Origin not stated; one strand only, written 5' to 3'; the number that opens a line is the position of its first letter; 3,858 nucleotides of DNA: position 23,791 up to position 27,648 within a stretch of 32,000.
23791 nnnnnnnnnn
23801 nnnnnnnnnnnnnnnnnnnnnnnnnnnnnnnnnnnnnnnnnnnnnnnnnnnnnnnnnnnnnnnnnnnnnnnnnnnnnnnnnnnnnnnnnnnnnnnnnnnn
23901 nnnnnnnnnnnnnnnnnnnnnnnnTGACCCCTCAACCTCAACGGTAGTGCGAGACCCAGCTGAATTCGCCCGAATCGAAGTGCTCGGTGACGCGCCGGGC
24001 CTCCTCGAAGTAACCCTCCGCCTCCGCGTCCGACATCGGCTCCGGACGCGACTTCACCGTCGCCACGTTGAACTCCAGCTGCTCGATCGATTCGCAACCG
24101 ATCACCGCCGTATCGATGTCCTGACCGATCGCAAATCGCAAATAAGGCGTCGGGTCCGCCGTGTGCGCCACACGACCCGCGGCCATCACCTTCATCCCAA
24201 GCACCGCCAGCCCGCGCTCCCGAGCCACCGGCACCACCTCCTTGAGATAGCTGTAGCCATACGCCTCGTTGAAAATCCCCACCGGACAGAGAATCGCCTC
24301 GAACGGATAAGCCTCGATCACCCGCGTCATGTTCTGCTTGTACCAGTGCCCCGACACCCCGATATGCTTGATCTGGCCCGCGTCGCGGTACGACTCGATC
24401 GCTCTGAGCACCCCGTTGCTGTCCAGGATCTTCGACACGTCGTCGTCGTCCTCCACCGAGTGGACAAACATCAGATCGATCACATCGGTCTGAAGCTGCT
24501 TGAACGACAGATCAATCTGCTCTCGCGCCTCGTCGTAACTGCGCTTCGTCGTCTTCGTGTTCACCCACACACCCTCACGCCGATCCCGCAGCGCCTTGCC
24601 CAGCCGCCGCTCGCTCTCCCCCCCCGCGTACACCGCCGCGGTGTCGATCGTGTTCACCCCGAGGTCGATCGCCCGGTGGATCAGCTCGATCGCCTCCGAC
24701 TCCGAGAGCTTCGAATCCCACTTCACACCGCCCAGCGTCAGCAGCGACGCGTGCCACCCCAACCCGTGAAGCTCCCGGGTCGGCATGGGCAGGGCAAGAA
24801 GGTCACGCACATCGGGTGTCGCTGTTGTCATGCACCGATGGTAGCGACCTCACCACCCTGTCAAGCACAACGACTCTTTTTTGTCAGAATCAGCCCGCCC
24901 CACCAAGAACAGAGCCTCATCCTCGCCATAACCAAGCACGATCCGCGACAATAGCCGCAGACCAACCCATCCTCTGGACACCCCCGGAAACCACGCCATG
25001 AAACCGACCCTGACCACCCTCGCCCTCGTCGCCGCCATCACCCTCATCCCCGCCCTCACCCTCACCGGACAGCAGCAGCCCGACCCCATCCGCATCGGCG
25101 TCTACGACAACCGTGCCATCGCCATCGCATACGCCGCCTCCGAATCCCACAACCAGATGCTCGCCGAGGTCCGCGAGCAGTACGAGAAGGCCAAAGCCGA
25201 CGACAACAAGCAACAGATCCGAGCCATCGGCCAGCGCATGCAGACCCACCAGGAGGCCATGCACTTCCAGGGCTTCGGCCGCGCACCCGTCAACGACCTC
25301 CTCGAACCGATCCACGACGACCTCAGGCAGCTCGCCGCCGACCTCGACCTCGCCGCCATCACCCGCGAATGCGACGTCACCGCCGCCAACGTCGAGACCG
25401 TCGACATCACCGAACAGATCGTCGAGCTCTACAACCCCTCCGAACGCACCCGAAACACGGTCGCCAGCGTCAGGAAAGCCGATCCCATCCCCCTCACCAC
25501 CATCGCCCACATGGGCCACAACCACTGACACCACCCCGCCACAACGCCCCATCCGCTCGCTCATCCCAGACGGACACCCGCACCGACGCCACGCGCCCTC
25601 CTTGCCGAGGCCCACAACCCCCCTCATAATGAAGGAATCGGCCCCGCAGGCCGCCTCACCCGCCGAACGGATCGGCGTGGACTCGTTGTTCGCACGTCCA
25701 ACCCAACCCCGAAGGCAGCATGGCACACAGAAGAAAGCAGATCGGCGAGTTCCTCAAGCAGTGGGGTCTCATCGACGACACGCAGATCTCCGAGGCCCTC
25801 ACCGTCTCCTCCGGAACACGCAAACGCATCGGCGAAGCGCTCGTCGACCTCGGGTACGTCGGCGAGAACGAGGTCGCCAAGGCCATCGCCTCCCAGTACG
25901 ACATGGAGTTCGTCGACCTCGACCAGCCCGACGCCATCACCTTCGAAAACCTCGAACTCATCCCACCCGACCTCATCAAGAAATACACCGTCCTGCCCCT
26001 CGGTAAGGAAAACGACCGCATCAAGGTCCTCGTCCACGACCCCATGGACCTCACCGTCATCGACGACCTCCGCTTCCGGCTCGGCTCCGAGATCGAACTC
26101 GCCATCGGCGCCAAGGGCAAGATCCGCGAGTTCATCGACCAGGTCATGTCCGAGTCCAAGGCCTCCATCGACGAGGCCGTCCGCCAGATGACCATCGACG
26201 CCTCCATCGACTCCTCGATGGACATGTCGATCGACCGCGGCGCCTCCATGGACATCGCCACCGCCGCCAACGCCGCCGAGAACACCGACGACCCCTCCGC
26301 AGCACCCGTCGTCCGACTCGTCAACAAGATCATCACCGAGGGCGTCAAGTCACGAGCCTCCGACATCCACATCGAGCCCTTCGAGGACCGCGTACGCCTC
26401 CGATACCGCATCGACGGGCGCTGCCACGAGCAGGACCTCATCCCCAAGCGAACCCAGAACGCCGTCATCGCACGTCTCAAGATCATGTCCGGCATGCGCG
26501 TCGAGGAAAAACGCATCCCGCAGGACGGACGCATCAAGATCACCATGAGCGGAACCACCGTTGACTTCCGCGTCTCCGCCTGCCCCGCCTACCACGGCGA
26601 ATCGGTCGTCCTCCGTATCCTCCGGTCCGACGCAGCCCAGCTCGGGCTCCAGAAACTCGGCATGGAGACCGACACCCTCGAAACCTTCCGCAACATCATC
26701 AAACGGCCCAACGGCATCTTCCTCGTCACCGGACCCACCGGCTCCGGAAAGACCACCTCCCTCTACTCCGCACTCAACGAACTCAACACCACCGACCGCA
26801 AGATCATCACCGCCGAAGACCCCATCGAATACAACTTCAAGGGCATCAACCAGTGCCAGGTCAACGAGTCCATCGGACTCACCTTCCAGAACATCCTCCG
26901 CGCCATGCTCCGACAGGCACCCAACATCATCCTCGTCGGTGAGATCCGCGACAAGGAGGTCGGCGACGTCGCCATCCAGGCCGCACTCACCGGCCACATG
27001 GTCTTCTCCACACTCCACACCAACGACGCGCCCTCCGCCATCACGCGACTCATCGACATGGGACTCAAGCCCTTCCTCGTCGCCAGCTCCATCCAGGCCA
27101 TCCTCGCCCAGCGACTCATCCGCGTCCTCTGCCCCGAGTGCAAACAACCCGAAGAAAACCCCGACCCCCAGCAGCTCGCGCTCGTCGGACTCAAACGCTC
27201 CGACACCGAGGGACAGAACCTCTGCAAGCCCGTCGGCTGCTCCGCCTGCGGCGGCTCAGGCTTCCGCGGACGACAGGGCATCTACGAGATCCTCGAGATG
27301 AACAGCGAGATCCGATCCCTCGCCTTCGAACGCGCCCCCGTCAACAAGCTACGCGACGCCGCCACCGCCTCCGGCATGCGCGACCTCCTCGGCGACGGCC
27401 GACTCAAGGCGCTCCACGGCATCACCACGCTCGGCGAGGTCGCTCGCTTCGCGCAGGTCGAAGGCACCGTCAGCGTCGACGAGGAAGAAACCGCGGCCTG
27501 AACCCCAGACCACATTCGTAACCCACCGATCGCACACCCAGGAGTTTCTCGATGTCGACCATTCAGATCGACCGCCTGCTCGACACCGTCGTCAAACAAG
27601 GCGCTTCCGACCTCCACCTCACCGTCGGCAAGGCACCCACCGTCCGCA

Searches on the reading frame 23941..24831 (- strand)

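Call 26: search_protein_families(library=pfam, proteins=[window:23941-24831:-], max_evalue=0.001)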
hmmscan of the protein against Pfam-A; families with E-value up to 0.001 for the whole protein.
window:23941-24831:- (297 aa): 1 family
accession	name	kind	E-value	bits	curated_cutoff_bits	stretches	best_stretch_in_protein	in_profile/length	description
PF00248.27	Aldo_ket_red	-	3.7e-30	105.4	24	1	31-223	2-199/291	Aldo/keto reductase family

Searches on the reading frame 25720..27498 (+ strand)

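Call 26: search_protein_families(library=pfam, proteins=[window:25720-27498:+], max_evalue=0.001)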
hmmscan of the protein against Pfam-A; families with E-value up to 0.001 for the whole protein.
window:25720-27498:+ (593 aa): 4 families
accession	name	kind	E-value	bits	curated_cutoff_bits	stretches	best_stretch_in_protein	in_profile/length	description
PF00437.27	T2SSE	-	6.8e-132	440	24.9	1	193-576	4-370/370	Type II/IV secretion system protein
PF05157.20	MshEN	-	1.8e-16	60.3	23.1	1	60-147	1-88/90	MshEN domain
PF25199.1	nSTAND_NTPase5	-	0.00012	22.3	34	1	310-373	19-84/145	Novel STAND NTPase 5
PF13401.12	AAA_22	-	0.00083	20.1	27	0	330-368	4-42/130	AAA domain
